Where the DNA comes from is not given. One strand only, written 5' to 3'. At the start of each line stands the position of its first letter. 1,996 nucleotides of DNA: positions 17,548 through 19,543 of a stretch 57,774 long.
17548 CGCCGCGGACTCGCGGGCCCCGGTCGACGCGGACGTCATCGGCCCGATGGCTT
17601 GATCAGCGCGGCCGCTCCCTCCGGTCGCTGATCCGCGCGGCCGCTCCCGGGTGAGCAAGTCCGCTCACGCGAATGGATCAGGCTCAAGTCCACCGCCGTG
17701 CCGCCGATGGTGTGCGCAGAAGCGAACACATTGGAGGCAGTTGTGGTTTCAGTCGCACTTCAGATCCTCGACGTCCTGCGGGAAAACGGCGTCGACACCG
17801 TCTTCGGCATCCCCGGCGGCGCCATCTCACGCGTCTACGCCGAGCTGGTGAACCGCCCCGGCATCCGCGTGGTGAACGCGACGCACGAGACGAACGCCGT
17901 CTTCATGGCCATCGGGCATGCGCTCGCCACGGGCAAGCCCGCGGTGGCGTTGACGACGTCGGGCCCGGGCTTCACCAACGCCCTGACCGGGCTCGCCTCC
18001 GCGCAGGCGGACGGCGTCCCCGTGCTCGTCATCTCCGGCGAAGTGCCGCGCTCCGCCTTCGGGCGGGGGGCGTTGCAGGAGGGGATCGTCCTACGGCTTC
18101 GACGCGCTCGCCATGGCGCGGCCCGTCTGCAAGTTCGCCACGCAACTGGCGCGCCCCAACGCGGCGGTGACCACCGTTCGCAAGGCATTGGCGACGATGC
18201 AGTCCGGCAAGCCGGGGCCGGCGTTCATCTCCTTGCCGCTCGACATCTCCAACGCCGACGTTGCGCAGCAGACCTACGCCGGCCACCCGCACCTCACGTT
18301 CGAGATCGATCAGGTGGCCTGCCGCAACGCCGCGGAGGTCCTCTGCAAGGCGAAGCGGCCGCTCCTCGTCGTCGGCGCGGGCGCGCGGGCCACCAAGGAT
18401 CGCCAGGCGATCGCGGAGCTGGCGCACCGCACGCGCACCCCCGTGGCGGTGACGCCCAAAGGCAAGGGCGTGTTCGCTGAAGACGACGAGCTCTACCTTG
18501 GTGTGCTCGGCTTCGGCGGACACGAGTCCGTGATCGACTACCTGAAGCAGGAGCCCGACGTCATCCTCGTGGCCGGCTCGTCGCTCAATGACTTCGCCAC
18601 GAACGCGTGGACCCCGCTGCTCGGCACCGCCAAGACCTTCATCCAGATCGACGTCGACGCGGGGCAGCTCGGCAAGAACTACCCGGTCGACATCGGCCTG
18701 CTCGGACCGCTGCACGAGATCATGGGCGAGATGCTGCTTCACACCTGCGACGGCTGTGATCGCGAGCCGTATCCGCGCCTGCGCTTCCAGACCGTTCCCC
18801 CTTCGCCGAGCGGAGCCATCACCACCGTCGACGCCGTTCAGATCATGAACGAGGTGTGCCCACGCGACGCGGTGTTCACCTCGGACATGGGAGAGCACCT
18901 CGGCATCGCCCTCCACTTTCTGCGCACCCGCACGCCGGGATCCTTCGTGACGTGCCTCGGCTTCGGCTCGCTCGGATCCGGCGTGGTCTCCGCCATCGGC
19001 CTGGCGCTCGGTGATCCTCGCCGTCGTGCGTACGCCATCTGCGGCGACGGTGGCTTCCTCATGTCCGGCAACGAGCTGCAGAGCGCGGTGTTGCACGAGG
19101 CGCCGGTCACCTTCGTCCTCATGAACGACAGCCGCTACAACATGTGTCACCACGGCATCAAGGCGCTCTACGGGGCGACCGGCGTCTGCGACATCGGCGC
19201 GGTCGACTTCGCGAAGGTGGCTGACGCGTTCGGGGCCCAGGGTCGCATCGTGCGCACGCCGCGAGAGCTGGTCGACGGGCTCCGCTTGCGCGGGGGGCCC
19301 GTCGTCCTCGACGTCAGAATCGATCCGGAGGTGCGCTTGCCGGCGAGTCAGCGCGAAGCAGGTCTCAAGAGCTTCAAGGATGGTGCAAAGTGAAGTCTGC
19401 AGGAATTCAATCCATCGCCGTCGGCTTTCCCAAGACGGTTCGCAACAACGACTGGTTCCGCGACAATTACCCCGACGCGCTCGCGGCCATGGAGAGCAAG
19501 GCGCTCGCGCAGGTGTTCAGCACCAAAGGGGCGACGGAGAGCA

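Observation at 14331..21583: Compact plus-strand block pairing a two-component system with a TPP enzyme, a KAS-III-like enzyme and a lineage-specific protein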

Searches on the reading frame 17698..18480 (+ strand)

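Call 6: search_protein_families(library=pfam, proteins=[window:17698-18480:+], max_evalue=0.01)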
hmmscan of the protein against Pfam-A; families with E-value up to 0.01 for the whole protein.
window:17698-18480:+ (260 aa): 1 family
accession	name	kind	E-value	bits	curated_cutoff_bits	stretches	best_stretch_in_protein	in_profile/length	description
PF02776.23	TPP_enzyme_N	-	1.9e-38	131.3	26.8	1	19-128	3-112/119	Thiamine pyrophosphate enzyme, N-terminal TPP binding domain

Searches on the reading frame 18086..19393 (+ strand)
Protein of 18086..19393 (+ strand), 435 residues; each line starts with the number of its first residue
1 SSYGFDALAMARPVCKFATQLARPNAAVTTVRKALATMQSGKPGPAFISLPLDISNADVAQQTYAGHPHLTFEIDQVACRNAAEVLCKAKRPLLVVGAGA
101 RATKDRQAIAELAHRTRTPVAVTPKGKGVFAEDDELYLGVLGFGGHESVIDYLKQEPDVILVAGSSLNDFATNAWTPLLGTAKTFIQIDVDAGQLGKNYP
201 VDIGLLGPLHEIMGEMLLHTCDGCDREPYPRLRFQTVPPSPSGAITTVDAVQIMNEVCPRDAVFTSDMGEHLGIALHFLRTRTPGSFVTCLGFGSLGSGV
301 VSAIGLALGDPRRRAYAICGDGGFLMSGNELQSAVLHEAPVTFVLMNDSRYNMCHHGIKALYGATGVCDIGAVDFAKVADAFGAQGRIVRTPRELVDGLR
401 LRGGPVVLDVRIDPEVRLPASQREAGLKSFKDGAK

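Call 6: search_protein_families(library=pfam, proteins=[window:18113-19393:+], max_evalue=0.01)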
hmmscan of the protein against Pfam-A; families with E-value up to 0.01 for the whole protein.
window:18113-19393:+ (426 aa): 2 families
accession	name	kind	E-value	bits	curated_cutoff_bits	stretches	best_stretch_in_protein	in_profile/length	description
PF00205.28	TPP_enzyme_M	-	2.3e-33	115.3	30.4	1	72-204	3-134/137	Thiamine pyrophosphate enzyme, central domain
PF02775.26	TPP_enzyme_C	-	1.8e-28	99.7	21.9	1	258-401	1-151/151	Thiamine pyrophosphate enzyme, C-terminal TPP binding domain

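Call 7: search_protein_families(library=ncbifam, proteins=[window:18086-19393:+], max_evalue=0.001)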
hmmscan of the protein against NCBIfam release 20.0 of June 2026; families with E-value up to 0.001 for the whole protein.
window:18086-19393:+ (435 aa): 55 families (the best 25 are shown)
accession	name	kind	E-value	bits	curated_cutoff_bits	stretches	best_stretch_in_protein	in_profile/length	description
TIGR00118.1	acolac_lg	equivalog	4.5e-57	193.8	538.35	1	6-428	113-551/557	biosynthetic-type acetolactate synthase large subunit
NF004919.0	PRK06276.1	equivalog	1.1e-55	189.1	866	1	6-419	113-545/582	acetolactate synthase large subunit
NF006187.0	PRK08322.1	equivalog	2.1e-53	181.6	509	1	6-413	114-529/548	acetolactate synthase large subunit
NF006122.0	PRK08266.1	subfamily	2.1e-53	181.6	571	1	6-413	121-525/543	hypothetical protein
NF006052.0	PRK08199.1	subfamily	1.6e-52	178.6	539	1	6-420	121-545/559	thiamine pyrophosphate protein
NF035927.1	TPP_ScyA_rel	subfamily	1.8e-51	175.4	1000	1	14-427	127-546/551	ScyA-related TPP-binding enzyme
NF035923.1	TPP_ScyA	equivalog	1.5e-50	172.1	1020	1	38-429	208-604/623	scytonemin biosynthesis protein ScyA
NF004710.0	PRK06048.1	equivalog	2.5e-50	171.5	976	1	10-415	124-540/561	acetolactate synthase large subunit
NF006524.0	PRK08978.1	equivalog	4.7e-50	170.4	738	1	6-415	113-527/548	acetolactate synthase 2 catalytic subunit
NF006378.0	PRK08617.1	equivalog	1.5e-49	168.8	510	1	5-413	119-539/556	acetolactate synthase AlsS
TIGR02418.1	acolac_catab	equivalog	2.5e-48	164.8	551.1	1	5-413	110-530/539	acetolactate synthase AlsS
NF005712.0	PRK07524.1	subfamily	4.4e-47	160.8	500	1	8-401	120-515/536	5-guanidino-2-oxopentanoate decarboxylase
NF005039.0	PRK06456.1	equivalog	8.9e-47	159.8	868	1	6-401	118-530/572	acetolactate synthase large subunit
NF005485.1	PRK07092.1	equivalog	1.5e-45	156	493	1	6-411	113-517/523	benzoylformate decarboxylase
NF005228.0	PRK06725.1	equivalog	6.1e-45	153.5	991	1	6-413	128-546/571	acetolactate synthase large subunit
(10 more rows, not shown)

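Call 39: find_encoding_contigs(protein=window:18113-19393:+, flank=3000, max_places=6)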
Protein window:18113-19393:+ (426 aa): no gene with exactly this product is on record in the collection.
